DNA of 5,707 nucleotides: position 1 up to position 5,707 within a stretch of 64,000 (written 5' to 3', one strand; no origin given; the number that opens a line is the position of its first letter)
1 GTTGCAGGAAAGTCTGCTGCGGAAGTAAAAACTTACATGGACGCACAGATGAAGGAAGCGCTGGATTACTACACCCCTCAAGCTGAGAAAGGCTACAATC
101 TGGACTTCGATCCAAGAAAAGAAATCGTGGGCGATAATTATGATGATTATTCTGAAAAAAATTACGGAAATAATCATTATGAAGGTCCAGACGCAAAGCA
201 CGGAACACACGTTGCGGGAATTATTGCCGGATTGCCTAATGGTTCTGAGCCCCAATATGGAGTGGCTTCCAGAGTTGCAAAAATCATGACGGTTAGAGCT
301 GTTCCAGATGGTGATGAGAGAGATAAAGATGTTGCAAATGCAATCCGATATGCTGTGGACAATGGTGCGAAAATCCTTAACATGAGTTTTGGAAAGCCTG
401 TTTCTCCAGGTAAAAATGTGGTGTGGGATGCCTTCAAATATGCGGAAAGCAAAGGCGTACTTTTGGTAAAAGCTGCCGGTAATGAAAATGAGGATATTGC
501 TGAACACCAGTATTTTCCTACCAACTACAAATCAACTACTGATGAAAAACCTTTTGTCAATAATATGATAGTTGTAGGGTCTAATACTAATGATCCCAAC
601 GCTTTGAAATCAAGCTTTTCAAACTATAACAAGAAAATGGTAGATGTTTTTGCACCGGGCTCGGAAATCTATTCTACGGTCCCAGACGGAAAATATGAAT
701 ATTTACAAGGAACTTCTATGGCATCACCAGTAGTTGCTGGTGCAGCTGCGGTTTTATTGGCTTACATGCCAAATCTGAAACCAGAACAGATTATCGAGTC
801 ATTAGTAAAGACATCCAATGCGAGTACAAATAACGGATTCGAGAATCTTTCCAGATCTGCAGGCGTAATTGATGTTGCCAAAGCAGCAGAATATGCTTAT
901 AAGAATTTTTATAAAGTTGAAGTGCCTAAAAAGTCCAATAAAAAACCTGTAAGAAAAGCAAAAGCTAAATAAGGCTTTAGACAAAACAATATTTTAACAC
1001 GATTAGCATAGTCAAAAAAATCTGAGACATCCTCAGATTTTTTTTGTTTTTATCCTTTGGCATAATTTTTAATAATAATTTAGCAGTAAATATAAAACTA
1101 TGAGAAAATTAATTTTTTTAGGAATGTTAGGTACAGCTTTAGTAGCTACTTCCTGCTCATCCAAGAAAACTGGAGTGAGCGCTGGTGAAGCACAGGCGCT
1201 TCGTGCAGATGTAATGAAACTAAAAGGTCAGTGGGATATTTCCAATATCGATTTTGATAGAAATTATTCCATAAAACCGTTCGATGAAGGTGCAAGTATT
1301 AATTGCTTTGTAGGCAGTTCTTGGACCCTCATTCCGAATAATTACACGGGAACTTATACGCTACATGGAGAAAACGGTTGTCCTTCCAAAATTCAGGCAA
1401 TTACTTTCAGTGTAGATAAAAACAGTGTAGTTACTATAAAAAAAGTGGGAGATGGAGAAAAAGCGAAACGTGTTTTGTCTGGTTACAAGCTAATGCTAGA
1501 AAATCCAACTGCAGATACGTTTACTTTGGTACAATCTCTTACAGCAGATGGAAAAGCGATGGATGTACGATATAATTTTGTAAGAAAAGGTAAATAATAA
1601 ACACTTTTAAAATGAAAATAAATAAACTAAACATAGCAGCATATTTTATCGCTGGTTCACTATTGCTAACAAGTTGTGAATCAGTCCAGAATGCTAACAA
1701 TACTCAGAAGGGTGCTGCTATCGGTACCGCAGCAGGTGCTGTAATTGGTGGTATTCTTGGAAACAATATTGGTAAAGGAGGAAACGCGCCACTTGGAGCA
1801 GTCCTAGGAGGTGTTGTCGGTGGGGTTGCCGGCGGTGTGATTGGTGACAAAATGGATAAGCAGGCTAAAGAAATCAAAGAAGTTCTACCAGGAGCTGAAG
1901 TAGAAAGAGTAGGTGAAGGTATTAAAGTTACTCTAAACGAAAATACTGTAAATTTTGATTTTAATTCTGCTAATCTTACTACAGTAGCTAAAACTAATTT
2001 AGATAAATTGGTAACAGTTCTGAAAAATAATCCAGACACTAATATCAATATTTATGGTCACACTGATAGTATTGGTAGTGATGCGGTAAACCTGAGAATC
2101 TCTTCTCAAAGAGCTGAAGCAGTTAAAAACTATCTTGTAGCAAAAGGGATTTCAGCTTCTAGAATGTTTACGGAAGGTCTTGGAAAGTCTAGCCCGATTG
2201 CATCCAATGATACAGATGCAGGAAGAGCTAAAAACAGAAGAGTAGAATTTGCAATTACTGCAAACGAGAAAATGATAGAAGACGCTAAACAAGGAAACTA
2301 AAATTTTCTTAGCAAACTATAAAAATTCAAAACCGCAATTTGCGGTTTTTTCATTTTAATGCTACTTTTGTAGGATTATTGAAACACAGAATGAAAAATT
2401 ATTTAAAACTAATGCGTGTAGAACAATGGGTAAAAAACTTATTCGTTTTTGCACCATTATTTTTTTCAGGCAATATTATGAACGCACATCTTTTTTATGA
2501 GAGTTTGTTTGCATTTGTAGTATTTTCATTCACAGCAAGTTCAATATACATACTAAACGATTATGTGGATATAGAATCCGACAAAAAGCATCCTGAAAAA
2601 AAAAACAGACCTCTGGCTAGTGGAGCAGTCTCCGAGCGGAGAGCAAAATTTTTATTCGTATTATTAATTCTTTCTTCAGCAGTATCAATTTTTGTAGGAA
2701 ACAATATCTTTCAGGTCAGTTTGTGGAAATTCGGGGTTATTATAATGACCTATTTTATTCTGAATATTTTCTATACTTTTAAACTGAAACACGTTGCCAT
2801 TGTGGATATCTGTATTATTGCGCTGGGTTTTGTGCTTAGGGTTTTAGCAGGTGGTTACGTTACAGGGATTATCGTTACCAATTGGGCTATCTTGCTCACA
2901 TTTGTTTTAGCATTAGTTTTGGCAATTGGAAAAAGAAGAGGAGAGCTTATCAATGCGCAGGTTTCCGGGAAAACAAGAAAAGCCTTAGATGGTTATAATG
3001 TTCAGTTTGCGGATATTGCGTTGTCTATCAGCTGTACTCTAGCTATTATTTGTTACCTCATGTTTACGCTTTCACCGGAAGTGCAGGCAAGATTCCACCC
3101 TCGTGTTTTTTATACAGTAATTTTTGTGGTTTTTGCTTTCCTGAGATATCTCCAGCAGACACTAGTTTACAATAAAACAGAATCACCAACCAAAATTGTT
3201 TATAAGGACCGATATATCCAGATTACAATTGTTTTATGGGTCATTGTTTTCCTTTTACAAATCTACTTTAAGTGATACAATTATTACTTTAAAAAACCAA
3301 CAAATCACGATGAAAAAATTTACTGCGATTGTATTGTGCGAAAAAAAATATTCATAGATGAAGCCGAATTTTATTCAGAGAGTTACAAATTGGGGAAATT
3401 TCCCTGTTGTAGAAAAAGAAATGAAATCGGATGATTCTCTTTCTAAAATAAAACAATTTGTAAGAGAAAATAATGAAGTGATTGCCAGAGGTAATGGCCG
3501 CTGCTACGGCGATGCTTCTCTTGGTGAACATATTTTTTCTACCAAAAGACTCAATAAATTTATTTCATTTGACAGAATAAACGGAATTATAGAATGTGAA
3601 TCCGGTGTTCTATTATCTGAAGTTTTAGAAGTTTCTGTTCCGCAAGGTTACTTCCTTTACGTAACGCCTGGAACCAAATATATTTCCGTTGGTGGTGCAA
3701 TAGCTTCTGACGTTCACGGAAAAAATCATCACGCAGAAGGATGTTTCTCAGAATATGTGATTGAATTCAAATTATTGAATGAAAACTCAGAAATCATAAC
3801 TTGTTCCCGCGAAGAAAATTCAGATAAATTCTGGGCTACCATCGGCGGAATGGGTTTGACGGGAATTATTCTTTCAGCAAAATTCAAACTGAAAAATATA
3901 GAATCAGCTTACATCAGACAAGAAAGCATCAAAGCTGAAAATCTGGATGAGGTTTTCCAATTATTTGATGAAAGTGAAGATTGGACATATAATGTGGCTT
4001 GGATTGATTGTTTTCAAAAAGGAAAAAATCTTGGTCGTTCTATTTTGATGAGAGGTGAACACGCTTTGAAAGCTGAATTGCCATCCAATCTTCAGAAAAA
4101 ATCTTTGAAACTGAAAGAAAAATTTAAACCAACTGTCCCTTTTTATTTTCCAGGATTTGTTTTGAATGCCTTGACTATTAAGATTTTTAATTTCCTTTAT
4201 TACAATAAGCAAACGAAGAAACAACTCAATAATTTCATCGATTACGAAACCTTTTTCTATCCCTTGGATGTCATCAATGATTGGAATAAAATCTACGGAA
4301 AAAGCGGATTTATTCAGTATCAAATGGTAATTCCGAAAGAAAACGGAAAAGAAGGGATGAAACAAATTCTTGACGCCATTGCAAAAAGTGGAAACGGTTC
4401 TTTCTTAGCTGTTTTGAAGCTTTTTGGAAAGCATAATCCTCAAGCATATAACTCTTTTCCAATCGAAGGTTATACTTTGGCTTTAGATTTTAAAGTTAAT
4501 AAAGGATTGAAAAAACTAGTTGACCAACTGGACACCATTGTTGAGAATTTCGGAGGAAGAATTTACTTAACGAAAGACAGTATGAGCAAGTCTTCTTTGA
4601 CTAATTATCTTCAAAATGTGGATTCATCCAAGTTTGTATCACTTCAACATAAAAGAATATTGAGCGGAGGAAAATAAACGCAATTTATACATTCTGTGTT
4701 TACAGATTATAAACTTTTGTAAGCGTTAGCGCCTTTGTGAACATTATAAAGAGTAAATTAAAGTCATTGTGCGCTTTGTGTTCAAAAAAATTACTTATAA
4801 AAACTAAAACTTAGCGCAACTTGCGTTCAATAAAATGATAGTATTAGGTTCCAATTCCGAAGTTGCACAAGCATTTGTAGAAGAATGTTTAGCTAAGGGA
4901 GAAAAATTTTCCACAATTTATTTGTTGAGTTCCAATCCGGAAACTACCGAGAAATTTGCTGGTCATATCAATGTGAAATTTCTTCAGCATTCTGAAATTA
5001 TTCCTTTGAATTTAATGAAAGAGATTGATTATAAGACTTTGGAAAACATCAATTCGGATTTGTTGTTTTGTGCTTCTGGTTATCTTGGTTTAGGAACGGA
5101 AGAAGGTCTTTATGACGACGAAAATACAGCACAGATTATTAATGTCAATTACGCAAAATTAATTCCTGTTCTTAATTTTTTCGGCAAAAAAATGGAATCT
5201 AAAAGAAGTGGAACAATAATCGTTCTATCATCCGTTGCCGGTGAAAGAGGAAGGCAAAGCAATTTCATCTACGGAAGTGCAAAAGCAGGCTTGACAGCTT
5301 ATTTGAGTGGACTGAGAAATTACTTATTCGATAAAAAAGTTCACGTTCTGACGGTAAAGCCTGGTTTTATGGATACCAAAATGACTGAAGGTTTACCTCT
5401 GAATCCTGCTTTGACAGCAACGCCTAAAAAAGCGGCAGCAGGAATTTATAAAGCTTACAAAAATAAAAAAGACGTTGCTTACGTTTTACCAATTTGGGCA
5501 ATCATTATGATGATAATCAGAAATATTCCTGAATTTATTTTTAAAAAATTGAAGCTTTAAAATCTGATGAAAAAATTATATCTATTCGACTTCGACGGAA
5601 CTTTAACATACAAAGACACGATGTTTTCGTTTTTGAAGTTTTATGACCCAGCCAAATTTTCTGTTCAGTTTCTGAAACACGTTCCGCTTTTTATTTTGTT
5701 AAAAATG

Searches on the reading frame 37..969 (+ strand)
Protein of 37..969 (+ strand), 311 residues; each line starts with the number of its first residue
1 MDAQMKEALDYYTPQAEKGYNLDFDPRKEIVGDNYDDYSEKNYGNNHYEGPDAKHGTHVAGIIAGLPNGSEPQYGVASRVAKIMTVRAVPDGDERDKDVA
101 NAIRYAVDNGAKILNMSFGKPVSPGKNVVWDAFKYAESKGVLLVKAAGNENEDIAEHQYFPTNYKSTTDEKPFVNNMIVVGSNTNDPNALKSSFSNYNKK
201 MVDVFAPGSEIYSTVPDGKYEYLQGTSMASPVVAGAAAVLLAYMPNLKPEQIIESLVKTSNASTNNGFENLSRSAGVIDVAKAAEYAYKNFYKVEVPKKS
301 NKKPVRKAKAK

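Call 77: search_protein_families(library=pfam, proteins=[window:37-969:+], max_evalue=0.0001)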
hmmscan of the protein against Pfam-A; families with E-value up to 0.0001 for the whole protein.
window:37-969:+ (311 aa): 1 family
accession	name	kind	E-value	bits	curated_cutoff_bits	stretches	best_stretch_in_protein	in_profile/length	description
PF00082.27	Peptidase_S8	-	9.4e-48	163.4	21.8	1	35-272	36-282/288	Subtilase family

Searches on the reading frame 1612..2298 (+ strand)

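Call 77: search_protein_families(library=pfam, proteins=[window:1612-2298:+], max_evalue=0.0001)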
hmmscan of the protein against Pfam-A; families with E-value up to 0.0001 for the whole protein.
window:1612-2298:+ (229 aa): 6 families
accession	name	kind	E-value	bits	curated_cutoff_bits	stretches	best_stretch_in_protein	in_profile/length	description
PF00691.25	OmpA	-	8.2e-27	93.9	27.2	1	115-209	2-98/98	OmpA family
PF13488.11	Gly-zipper_Omp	-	2.2e-09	37.5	25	1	37-84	1-45/46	Glycine zipper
PF13441.11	Gly-zipper_YMGG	-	2.3e-08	34.1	28.9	1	29-79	1-44/45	YMGG-like Gly-zipper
PF05433.20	Rick_17kDa_Anti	-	1.1e-06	28.9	24.2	1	37-78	1-43/43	Glycine zipper 2TM domain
PF05359.17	DUF748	-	6.2e-06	25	50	0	111-153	879-921/1037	Domain of Unknown Function (DUF748)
PF20721.2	C19orf12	-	4.4e-05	23.8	30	1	28-127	39-132/163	C19orf12-like protein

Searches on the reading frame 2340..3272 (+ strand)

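Call 77: search_protein_families(library=pfam, proteins=[window:2340-3272:+], max_evalue=0.0001)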
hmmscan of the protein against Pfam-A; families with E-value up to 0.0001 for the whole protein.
window:2340-3272:+ (311 aa): 1 family
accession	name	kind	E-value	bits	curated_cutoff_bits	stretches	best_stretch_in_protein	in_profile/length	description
PF01040.23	UbiA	-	9.6e-23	81.2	34.2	1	56-271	23-229/250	UbiA prenyltransferase family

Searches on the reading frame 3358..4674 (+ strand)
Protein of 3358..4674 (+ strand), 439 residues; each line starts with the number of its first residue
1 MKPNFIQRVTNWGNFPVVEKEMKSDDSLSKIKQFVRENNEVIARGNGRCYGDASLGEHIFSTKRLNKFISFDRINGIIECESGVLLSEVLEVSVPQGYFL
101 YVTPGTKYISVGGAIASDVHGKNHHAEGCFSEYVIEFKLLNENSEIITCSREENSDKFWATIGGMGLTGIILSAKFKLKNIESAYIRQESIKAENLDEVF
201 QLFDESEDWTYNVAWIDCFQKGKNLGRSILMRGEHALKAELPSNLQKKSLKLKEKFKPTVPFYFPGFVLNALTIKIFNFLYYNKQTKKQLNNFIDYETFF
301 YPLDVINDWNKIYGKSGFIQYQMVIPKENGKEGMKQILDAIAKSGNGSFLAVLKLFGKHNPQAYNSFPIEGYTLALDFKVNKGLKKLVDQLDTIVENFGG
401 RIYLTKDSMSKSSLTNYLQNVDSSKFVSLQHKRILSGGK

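Call 77: search_protein_families(library=pfam, proteins=[window:3358-4674:+], max_evalue=0.0001)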
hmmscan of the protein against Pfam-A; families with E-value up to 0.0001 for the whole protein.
window:3358-4674:+ (439 aa): 1 family
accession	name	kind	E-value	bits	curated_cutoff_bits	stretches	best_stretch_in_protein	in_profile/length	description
PF01565.28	FAD_binding_4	-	8.6e-18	64.8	26.4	1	23-150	8-139/139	FAD binding domain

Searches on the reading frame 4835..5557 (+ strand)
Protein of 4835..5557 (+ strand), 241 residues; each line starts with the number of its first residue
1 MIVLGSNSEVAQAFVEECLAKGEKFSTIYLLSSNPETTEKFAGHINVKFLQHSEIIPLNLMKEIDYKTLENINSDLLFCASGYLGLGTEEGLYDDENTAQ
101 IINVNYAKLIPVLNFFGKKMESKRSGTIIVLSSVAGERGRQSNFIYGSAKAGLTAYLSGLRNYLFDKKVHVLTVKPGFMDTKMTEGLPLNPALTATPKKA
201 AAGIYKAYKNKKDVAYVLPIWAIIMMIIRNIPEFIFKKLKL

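Call 77: search_protein_families(library=pfam, proteins=[window:4835-5557:+], max_evalue=0.0001)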
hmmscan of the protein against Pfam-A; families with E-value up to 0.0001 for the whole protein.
window:4835-5557:+ (241 aa): 2 families
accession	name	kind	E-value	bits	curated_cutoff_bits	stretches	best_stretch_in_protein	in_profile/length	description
PF00106.31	adh_short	-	2.7e-18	66.6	26.6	1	2-186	4-189/195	short chain dehydrogenase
PF13561.12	adh_short_C2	-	7.2e-13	49.1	27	1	11-199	9-196/236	Enoyl-(Acyl carrier protein) reductase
